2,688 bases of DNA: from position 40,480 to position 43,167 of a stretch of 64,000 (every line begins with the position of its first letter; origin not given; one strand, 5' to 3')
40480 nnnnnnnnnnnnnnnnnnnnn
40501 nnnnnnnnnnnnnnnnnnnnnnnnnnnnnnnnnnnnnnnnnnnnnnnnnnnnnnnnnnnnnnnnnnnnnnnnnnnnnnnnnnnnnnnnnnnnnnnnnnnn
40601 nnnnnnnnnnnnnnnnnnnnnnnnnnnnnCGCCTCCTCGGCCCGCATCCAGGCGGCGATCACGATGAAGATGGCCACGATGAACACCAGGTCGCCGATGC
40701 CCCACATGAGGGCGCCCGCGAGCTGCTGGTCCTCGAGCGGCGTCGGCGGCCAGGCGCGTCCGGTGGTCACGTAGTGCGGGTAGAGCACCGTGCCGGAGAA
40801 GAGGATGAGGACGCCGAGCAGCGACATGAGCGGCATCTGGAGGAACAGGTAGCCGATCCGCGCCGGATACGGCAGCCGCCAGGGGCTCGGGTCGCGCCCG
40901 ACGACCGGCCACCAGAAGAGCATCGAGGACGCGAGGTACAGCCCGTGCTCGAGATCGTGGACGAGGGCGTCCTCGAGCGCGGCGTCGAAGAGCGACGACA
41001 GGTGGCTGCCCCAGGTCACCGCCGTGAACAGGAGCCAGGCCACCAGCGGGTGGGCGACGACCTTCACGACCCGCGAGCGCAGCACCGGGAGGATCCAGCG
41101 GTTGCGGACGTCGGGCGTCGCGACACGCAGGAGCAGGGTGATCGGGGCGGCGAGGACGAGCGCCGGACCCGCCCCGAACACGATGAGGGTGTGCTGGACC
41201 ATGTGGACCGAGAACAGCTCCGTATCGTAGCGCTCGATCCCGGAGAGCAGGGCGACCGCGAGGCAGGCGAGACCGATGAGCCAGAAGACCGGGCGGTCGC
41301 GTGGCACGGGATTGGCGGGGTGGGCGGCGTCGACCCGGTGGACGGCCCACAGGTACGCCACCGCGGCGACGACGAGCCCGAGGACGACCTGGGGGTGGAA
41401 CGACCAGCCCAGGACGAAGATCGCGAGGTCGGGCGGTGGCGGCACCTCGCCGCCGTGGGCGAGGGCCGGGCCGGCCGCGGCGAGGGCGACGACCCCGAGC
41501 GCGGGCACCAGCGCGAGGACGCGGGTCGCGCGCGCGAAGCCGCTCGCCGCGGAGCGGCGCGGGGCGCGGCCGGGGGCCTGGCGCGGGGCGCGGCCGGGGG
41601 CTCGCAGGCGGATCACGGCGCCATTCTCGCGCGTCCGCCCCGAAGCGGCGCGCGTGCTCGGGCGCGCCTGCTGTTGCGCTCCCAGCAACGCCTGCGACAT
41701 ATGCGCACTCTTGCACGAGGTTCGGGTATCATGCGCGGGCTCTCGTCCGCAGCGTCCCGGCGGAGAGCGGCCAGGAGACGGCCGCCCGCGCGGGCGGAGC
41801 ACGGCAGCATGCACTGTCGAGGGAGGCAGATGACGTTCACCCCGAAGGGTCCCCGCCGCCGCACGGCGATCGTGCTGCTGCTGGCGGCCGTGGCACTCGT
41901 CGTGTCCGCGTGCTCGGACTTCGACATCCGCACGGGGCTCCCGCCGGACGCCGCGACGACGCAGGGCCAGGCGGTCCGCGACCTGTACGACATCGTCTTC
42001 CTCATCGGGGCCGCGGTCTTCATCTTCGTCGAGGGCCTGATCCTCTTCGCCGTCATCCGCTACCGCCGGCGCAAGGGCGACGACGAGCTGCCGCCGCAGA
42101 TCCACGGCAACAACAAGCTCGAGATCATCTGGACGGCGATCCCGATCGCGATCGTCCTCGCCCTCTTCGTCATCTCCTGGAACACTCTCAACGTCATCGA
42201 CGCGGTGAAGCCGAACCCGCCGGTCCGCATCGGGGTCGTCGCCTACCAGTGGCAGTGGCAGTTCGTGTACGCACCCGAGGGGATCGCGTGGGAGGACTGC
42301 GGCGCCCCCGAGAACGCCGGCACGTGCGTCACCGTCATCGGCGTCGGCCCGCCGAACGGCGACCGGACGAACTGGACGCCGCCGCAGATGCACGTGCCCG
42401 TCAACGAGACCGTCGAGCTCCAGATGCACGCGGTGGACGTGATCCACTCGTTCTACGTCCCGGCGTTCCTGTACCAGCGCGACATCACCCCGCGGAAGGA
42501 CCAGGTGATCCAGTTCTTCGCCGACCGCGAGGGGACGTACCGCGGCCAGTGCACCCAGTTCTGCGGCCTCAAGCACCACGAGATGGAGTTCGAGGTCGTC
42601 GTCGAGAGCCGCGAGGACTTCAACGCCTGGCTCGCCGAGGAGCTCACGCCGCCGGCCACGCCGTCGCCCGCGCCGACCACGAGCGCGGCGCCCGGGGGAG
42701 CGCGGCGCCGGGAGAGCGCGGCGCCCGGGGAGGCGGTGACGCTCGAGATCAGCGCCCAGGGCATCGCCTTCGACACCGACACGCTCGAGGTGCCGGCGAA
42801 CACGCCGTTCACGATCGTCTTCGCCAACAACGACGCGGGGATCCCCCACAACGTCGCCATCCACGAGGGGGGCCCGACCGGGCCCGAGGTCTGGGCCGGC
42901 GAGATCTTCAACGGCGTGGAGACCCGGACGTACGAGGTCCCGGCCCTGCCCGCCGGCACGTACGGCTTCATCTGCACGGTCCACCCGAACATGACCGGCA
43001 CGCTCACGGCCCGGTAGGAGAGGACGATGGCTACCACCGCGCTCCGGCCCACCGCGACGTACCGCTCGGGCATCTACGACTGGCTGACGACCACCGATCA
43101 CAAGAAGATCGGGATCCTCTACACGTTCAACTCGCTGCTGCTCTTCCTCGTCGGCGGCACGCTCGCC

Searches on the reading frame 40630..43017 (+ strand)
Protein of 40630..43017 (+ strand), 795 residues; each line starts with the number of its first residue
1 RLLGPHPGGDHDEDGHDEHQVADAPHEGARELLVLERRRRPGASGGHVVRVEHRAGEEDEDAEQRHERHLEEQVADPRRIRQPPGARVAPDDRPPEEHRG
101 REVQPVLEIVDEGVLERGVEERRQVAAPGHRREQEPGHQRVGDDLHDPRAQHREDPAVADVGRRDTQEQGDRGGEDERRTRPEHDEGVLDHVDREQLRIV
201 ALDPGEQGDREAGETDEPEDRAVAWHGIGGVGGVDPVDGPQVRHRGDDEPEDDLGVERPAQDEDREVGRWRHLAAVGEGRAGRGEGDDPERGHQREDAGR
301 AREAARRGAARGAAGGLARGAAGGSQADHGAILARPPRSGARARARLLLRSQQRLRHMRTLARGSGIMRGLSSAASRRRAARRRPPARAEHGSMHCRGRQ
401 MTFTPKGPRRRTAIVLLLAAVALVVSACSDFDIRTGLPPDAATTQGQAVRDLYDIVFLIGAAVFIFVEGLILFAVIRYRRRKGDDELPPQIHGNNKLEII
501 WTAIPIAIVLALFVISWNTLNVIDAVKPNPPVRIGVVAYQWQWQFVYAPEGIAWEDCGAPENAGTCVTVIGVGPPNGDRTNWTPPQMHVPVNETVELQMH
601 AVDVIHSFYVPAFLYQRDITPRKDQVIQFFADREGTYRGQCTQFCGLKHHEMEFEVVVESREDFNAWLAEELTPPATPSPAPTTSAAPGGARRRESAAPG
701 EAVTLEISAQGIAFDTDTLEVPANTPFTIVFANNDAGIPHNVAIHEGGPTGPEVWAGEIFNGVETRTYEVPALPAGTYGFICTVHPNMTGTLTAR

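Call 52: search_protein_families(library=pfam, proteins=[window:40630-43017:+], max_evalue=0.00001)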
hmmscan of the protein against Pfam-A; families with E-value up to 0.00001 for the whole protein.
window:40630-43017:+ (795 aa): 3 families
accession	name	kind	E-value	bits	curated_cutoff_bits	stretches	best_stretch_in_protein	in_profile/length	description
PF13473.12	Cupredoxin_1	-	3.1e-16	59.7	27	1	701-794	19-104/104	Cupredoxin-like domain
PF00116.26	COX2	-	1.2e-13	51.5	22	1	586-654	47-115/120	Cytochrome C oxidase subunit II, periplasmic domain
PF02790.20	COX2_TM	-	1.6e-12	47.9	22.8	1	439-516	9-85/88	Cytochrome C oxidase subunit II, transmembrane domain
